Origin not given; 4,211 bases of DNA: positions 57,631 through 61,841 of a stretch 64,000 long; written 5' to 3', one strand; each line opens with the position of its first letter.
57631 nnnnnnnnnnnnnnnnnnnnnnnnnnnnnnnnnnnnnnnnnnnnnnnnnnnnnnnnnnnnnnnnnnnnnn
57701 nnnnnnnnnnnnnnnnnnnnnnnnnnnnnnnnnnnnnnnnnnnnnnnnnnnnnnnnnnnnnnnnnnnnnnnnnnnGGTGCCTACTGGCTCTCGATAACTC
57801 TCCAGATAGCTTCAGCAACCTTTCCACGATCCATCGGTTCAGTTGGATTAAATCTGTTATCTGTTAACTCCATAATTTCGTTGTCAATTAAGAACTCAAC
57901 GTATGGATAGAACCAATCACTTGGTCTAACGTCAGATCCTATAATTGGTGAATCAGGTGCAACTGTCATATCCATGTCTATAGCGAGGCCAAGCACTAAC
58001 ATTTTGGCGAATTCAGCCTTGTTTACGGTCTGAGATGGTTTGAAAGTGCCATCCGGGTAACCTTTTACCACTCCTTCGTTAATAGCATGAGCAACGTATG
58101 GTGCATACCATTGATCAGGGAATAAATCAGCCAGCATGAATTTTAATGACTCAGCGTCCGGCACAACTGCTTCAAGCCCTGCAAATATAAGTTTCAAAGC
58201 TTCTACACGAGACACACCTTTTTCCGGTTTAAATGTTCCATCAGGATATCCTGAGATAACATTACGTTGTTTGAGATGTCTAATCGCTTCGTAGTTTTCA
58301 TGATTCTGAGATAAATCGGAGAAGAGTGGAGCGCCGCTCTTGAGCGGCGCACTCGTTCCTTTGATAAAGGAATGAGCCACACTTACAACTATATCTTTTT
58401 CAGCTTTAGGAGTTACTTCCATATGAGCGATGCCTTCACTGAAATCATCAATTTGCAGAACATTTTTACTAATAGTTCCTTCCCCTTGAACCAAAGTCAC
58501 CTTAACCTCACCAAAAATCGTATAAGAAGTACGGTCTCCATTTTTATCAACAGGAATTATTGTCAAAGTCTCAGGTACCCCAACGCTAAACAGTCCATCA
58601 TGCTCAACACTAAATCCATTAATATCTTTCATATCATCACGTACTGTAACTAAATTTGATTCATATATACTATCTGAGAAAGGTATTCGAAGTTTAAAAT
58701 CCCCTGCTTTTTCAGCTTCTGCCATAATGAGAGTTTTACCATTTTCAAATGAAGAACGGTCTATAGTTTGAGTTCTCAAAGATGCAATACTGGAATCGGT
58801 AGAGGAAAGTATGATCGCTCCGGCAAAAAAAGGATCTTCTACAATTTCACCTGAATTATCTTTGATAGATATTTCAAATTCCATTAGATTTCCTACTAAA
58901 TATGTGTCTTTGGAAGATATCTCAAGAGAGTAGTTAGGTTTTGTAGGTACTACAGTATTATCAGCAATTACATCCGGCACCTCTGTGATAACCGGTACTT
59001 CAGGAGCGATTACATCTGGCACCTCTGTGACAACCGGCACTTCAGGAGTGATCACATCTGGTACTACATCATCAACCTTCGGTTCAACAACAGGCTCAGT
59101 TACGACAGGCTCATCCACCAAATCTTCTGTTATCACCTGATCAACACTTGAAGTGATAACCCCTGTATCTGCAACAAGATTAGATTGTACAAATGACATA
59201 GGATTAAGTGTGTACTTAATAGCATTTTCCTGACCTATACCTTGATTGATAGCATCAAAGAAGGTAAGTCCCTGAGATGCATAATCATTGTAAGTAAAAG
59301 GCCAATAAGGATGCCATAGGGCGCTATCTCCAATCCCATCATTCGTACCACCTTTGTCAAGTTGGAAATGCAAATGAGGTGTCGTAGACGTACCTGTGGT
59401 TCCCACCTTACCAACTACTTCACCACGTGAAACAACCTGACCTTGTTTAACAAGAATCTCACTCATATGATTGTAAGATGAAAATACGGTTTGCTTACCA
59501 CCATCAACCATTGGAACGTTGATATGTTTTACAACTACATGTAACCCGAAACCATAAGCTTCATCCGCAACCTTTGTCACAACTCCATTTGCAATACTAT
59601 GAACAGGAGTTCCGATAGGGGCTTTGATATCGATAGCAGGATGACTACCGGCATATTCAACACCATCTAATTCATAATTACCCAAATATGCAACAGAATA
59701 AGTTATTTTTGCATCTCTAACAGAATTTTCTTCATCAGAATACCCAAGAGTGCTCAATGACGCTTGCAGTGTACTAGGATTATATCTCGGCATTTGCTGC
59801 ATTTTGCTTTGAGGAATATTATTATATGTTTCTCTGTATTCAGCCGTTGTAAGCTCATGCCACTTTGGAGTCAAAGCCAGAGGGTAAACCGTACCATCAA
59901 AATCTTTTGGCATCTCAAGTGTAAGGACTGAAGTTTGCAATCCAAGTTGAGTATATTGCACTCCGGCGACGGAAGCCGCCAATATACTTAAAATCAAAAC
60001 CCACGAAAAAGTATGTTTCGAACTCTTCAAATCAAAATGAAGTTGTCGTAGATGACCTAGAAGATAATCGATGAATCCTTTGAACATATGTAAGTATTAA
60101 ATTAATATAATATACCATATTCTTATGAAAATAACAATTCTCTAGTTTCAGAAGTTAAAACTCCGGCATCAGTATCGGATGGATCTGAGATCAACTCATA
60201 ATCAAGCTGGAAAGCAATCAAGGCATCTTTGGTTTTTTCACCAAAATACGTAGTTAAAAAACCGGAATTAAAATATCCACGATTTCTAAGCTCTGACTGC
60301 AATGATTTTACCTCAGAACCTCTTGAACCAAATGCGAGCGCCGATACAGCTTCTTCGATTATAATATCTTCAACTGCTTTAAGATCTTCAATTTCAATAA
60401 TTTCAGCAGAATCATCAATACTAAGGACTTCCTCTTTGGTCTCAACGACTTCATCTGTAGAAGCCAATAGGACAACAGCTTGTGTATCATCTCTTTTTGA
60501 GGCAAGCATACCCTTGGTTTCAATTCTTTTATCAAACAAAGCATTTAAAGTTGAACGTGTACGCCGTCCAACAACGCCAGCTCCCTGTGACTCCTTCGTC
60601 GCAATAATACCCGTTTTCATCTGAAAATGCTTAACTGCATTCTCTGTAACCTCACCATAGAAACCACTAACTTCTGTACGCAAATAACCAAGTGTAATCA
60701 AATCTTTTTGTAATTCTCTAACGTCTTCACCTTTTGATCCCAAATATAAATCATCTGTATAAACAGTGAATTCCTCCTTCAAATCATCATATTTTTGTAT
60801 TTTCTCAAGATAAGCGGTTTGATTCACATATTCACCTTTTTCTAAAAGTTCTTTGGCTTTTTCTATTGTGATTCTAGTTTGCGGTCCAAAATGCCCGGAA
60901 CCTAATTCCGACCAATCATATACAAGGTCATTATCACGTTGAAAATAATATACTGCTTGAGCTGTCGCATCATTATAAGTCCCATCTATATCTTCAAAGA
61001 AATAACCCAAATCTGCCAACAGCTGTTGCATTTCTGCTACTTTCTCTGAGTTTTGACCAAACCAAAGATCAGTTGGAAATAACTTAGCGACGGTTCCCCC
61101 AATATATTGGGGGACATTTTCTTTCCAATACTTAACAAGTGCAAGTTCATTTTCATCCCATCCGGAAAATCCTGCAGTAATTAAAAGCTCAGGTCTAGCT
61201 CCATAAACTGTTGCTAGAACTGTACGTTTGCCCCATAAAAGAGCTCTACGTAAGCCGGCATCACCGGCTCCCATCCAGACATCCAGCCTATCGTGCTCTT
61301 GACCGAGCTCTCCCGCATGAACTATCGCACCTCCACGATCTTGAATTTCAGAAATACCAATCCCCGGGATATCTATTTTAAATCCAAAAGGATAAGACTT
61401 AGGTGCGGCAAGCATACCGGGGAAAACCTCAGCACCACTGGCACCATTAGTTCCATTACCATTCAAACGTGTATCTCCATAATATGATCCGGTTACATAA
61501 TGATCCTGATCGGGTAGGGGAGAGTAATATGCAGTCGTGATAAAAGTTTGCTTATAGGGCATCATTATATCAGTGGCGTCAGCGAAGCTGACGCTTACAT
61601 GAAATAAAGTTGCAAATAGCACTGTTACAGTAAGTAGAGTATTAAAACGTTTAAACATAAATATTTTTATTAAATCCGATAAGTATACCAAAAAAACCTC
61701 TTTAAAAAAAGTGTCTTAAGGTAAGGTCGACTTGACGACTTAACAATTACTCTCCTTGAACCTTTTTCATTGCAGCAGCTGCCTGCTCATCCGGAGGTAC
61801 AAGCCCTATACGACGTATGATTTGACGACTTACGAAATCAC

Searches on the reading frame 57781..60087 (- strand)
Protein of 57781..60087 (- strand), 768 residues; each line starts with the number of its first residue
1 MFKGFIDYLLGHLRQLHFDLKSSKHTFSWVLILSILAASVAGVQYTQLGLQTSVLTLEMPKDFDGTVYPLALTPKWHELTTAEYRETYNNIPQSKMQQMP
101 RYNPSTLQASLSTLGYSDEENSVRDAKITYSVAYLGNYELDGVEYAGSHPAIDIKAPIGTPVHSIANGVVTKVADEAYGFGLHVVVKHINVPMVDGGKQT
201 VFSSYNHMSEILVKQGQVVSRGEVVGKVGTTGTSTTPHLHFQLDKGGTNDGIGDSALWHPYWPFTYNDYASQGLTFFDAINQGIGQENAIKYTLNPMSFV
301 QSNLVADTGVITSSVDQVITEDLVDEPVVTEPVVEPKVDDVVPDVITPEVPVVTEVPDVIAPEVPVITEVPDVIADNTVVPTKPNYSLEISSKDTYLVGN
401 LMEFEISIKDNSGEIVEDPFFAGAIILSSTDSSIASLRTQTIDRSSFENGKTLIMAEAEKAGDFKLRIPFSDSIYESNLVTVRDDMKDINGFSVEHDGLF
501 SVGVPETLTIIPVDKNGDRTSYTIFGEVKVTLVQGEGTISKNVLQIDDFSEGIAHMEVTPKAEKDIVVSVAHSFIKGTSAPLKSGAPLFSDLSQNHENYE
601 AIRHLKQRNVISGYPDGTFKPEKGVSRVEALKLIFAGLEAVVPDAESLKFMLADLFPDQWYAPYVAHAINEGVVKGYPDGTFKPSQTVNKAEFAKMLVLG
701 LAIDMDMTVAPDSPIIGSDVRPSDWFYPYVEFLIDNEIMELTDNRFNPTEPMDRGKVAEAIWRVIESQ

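Call 10: search_protein_families(library=pfam, proteins=[window:57781-60087:-], max_evalue=0.001)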
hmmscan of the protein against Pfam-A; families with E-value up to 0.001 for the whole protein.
window:57781-60087:- (768 aa): 2 families
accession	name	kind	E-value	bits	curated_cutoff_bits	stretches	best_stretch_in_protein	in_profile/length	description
PF00395.25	SLH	-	1.9e-32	111.4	20.8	3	658-694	8-44/44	S-layer homology domain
PF01551.29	Peptidase_M23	-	2.2e-23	82.7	28.7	1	148-248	2-92/96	Peptidase family M23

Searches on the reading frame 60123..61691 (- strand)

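Call 10: search_protein_families(library=pfam, proteins=[window:60123-61691:-], max_evalue=0.001)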
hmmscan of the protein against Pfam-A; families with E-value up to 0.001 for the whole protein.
window:60123-61691:- (522 aa): 2 families
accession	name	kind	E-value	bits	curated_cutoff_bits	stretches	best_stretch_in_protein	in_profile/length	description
PF01471.23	PG_binding_1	-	1.8e-33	114.9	23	3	321-381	2-56/57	Putative peptidoglycan binding domain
PF08823.16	PG_binding_2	-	2.1e-06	28.4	21.1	0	315-357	9-51/74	Putative peptidoglycan binding domain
